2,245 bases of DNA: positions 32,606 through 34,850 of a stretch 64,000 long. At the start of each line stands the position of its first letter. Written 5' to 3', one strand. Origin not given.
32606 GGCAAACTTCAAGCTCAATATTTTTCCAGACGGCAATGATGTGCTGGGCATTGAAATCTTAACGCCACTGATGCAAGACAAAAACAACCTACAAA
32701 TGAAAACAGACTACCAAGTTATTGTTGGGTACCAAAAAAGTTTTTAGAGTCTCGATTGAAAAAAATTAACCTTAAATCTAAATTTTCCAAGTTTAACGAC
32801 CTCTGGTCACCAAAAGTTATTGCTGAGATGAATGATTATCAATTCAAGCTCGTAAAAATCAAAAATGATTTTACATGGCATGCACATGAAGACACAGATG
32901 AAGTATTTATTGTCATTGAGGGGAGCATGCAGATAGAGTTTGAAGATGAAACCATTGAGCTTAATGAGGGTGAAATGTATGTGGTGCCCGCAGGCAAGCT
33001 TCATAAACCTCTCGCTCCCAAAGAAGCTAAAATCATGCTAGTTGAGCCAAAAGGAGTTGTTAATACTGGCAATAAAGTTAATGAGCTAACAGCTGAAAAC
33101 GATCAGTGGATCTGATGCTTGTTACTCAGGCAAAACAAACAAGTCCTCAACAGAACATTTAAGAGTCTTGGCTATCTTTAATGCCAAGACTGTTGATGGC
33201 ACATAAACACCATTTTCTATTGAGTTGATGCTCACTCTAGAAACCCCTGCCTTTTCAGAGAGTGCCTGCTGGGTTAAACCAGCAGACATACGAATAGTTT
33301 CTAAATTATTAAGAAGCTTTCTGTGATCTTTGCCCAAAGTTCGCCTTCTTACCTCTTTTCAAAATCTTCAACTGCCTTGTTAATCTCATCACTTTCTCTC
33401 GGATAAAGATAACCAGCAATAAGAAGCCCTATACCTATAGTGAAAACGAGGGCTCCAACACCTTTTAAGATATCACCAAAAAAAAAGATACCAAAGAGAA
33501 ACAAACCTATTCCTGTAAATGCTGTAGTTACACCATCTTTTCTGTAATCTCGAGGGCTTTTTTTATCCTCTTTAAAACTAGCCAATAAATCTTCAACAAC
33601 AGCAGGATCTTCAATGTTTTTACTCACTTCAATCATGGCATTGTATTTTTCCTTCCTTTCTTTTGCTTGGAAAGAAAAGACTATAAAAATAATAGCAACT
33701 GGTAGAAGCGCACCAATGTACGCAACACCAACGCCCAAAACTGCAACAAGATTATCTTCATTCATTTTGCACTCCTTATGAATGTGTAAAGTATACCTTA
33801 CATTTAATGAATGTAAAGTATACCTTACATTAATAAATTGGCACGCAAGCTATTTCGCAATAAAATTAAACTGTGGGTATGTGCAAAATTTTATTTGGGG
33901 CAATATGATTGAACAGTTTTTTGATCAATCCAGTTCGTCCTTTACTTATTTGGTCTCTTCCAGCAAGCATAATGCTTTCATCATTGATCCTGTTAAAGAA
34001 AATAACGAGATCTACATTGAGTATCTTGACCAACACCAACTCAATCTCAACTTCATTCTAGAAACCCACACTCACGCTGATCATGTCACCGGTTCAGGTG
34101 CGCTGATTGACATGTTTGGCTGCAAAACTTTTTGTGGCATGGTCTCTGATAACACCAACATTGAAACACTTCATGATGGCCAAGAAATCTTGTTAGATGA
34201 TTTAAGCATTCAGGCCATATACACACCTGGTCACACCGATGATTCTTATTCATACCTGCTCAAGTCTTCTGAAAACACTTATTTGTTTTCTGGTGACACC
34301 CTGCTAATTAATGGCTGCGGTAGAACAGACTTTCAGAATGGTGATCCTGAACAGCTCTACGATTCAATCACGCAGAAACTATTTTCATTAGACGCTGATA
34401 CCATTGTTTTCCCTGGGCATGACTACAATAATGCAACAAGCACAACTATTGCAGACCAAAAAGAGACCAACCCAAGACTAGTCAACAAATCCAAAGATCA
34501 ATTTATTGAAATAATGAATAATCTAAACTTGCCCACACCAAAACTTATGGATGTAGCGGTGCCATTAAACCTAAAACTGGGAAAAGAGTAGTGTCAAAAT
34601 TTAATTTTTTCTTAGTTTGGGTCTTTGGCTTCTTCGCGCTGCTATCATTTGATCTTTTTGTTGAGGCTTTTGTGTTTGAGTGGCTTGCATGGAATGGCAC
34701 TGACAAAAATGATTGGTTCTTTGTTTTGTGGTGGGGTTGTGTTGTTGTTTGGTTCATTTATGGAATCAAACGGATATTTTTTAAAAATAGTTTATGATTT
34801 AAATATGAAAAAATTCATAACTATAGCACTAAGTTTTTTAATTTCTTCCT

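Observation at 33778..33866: Twin identical 18-bp palindromes that form the -35 and -10 of the XRE operon promoter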

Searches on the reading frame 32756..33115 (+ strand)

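Call 8: search_protein_families(library=pfam, proteins=[window:32756-33115:+], max_evalue=0.01)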
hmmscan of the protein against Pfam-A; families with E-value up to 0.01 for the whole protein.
window:32756-33115:+ (119 aa): 11 families
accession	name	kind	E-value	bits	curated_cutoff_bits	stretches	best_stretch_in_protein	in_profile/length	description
PF07883.17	Cupin_2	-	4.4e-12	46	27.2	1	38-93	10-66/70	Cupin domain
PF01050.24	MannoseP_isomer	-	6.4e-07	30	23.6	1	20-97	20-99/116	Mannose-6-phosphate isomerase C-terminal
PF05899.18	Cupin_3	-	5.9e-05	23.1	23.5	1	41-81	19-60/74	EutQ-like cupin domain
PF21621.3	MPI_cupin_dom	-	6.5e-05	23.3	27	1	25-80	8-62/79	Mannose-6-phosphate isomerase, cupin domain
PF06052.18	3-HAO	-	0.00034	20.7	25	1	3-97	6-107/151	3-hydroxyanthranilic acid dioxygenase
PF02311.25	AraC_binding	-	0.00041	20.5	21.1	1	37-84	14-60/135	AraC-like ligand binding domain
PF06249.18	EutQ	-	0.00078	19.7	21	1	32-95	81-143/152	Ethanolamine utilisation protein EutQ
PF00190.28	Cupin_1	-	0.0017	18.4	22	1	41-88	48-102/151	Cupin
PF12973.13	Cupin_7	-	0.004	17.4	27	1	38-96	45-99/105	ChrR Cupin-like domain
PF02678.22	Pirin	-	0.0046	17.4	26.1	1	18-75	27-80/108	Pirin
PF22200.2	ExsA_N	-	0.0084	16.9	27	0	50-81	3-34/136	ExsA N-terminal regulatory domain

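Call 9: search_protein_families(library=ncbifam, proteins=[window:32756-33115:+], max_evalue=0.01)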
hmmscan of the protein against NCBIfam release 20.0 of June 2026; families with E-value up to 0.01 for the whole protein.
window:32756-33115:+ (119 aa): 7 families
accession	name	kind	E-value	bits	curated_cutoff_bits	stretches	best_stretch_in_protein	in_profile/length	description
NF009763.0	PRK13264.1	equivalog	8.1e-07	29.1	220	1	20-100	28-112/178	3-hydroxyanthranilate 3,4-dioxygenase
TIGR03037.1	anthran_nbaC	equivalog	2.6e-06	27.5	145.95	1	20-101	21-106/159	3-hydroxyanthranilate 3,4-dioxygenase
TIGR01479.1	GMP_PMI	equivalog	0.00047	19.1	372.95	1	21-97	368-446/467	mannose-1-phosphate guanylyltransferase/mannose-6-phosphate isomerase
TIGR00218.1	manA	equivalog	0.0019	17.4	116.2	1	18-80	282-343/359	mannose-6-phosphate isomerase, class I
TIGR04366.1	cupin_WbuC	subfamily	0.0033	17.3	42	1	41-90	49-107/132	WbuC family cupin fold metalloprotein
TIGR03214.2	ura-cupin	equivalog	0.0069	15.9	200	1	17-97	39-122/249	(S)-ureidoglycine aminohydrolase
TIGR02272.1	gentisate_1_2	equivalog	0.0077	15.2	442.1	1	36-93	259-317/336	gentisate 1,2-dioxygenase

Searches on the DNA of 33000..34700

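Call 20: search_rna_families(source=window, start=33000, end=34700, threshold=evalue, max_evalue=1)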
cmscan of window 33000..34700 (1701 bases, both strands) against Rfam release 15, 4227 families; matches with E-value up to 1: 2.
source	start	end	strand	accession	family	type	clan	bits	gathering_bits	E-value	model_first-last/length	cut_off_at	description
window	33776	33842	-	RF00708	mir-450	Gene; miRNA;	-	22.5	60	0.85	1-78/78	no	mir-450 microRNA precursor family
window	33786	33828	-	RF04280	mir-890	Gene; miRNA;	CL00136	20.6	56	0.22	16-58/74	no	mir-890 microRNA precursor family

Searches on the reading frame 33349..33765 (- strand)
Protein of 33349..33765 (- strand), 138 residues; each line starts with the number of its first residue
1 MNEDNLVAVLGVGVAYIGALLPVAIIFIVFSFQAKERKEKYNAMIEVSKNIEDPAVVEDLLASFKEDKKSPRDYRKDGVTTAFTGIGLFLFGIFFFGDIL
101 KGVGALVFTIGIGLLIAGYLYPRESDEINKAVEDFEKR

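Call 8: search_protein_families(library=pfam, proteins=[window:33349-33765:-], max_evalue=0.01)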
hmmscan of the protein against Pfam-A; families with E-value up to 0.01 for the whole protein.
window:33349-33765:- (138 aa): 2 families
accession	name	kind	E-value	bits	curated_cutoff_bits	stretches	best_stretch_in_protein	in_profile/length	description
PF19762.4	DUF6249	-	2e-15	57.1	33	1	17-120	5-102/104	Domain of unknown function (DUF6249)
PF14927.11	Neurensin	-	0.0036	17.5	27.7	0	102-130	46-74/132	Neurensin/Transmembrane protein 74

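Call 9: search_protein_families(library=ncbifam, proteins=[window:33349-33765:-], max_evalue=0.01)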
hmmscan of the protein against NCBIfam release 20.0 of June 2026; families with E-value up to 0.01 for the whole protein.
window:33349-33765:- (138 aa): 0 families

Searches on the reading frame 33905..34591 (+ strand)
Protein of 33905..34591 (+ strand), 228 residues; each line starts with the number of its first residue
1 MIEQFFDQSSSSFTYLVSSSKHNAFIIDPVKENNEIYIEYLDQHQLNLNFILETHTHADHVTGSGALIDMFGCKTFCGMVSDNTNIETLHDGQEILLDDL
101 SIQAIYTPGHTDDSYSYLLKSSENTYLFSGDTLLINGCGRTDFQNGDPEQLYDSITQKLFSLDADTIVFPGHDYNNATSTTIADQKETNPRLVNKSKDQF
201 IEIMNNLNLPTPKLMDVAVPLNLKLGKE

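Call 8: search_protein_families(library=pfam, proteins=[window:33905-34591:+], max_evalue=0.01)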
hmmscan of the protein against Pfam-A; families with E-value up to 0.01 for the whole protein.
window:33905-34591:+ (228 aa): 2 families
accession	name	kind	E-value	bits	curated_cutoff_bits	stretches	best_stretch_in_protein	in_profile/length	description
PF00753.33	Lactamase_B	-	3.4e-19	70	22.7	1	12-172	6-196/196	Metallo-beta-lactamase superfamily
PF12706.13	Lactamase_B_2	-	0.00091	19.3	27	0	47-134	30-145/200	Beta-lactamase superfamily domain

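Call 9: search_protein_families(library=ncbifam, proteins=[window:33905-34591:+], max_evalue=0.01)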
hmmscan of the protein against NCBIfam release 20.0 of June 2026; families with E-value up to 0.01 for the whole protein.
window:33905-34591:+ (228 aa): 21 families
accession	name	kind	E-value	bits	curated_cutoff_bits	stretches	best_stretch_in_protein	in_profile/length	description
TIGR03413.1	GSH_gloB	equivalog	2e-34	119.1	200.8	1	11-197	9-189/248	hydroxyacylglutathione hydrolase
NF040641.1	bifunc_ST_SDO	equivalog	6.7e-29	101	625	2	89-227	262-404/423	bifunctional sulfur transferase/dioxygenase Blh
NF007597.0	PRK10241.1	equivalog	1.8e-20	73.3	421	1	13-177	13-170/251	hydroxyacylglutathione hydrolase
NF041804.1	MBL_fold_SolJ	exception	6.6e-18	64.7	350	1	19-202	26-208/224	solanimycin biosynthesis MBL-fold hydrolase SolJ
NF012229.1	bla_class_B_core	domain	1.1e-09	38.6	100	1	16-119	18-138/139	metallo-beta-lactamase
NF033105.1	bla_subclass_B3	equivalog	2.7e-09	36.7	240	1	84-125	120-161/257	subclass B3 metallo-beta-lactamase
NF000457.2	blaPEDO-1_fam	exception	7e-05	22.4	550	1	88-129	153-194/286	PEDO-1 family subclass B3 metallo-beta-lactamase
NF000287.1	SMB1_fam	exception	7.1e-05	22.3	400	0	47-89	82-120/280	SMB-1 family subclass B3 metallo-beta-lactamase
NF000405.1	HARLDQ_not_B3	exception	0.00019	21.1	350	1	88-142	140-194/267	HARLDQ motif MBL-fold protein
NF001911.0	PRK00685.1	equivalog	0.00029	20.4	144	1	20-69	15-62/228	metal-dependent hydrolase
NF012145.1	blaDIM_SIM_IMP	exception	0.0003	20.6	288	1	16-173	30-192/209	DIM/SIM/IMP family subclass B1 metallo-beta-lactamase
NF047979.1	lactonase_AidB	equivalog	0.00037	19.8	360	1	101-148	175-217/271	AidB family quorum-quenching N-acyl homoserine lactonase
NF000469.2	CAR_gen_B3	exception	0.00054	19.1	500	0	82-126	168-213/311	CAR family subclass B3 metallo-beta-lactamase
NF045699.1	AHLLactAiiA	equivalog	0.001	18.3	375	0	101-180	160-244/251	quorum-quenching N-acyl homoserine lactonase AiiA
NF033184.1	B3_Acin_new1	exception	0.0013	18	580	0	88-115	149-176/283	putative subclass B3 metallo-beta-lactamase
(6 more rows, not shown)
